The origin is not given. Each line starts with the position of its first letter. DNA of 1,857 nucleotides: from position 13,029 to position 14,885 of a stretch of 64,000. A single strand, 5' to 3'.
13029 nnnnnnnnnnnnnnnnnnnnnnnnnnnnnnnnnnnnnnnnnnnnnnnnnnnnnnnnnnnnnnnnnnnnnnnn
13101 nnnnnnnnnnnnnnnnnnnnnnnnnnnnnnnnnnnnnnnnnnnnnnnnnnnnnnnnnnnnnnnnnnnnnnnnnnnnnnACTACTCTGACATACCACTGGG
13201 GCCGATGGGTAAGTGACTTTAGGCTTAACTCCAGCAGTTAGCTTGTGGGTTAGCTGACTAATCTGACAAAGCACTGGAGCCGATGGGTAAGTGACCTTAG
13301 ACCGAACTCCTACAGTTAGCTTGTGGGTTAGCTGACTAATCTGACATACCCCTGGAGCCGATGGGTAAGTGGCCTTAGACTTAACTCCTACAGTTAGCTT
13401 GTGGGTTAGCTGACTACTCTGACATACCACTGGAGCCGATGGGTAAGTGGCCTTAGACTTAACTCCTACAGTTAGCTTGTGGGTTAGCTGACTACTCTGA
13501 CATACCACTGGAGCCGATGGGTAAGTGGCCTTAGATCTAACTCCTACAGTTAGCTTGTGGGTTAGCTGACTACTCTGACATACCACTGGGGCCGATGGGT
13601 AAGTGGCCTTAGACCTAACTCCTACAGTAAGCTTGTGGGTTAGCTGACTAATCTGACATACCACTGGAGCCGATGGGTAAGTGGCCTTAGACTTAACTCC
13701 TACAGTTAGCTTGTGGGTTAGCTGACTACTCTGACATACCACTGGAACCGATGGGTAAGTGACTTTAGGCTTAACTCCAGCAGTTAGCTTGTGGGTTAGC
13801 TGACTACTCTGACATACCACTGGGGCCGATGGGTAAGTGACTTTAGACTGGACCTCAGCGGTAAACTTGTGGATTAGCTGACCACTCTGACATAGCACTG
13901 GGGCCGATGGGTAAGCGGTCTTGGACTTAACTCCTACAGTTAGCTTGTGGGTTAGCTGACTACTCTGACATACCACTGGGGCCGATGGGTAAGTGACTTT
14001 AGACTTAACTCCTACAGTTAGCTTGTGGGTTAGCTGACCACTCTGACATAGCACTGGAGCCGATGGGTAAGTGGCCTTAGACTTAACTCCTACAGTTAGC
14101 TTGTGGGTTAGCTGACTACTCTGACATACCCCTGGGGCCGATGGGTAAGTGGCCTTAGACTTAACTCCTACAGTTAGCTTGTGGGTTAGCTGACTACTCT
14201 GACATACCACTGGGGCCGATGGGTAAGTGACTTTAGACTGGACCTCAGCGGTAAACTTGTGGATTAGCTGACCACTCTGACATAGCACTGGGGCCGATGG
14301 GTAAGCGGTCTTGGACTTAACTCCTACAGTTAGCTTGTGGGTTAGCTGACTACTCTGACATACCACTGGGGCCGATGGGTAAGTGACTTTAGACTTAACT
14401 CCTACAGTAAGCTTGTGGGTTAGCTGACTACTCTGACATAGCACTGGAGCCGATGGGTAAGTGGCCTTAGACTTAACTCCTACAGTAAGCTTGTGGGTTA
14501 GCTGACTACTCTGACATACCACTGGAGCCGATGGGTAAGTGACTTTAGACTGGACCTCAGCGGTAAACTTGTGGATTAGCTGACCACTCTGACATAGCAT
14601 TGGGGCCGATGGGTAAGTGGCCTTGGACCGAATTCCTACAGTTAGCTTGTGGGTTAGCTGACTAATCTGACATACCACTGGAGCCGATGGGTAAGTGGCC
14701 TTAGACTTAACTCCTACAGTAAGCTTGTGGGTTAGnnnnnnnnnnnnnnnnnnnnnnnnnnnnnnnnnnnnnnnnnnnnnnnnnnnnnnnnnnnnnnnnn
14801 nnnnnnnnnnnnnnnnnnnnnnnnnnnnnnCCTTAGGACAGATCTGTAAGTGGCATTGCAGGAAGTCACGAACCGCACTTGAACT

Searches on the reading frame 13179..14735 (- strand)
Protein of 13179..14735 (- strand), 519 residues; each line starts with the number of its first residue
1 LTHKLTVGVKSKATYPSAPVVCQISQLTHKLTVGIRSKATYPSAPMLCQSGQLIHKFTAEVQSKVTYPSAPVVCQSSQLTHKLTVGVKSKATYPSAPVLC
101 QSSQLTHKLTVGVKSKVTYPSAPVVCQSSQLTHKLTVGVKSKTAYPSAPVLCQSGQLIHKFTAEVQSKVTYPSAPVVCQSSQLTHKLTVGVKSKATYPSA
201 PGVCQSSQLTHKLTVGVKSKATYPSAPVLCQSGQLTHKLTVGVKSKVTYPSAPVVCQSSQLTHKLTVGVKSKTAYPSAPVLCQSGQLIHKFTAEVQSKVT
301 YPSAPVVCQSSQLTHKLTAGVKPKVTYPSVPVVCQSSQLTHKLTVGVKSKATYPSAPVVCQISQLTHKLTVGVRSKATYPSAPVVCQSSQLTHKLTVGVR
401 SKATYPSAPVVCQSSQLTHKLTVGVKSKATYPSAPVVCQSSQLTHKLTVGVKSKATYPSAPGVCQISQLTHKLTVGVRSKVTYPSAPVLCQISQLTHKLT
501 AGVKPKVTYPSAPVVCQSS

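Call 59: search_protein_families(library=pfam, proteins=[window:13179-14735:-], max_evalue=0.01)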
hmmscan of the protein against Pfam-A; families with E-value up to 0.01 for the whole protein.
window:13179-14735:- (519 aa): 2 families
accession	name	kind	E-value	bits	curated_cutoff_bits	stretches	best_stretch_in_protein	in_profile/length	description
PF21212.3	Dimerisation2-like_dom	-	0.00014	22.6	27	0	18-32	10-24/72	Dimerisation2-like domain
PF12979.12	DUF3863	-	0.0014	17.9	27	0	190-263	172-245/349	Domain of Unknown Function with PDB structure (DUF3863)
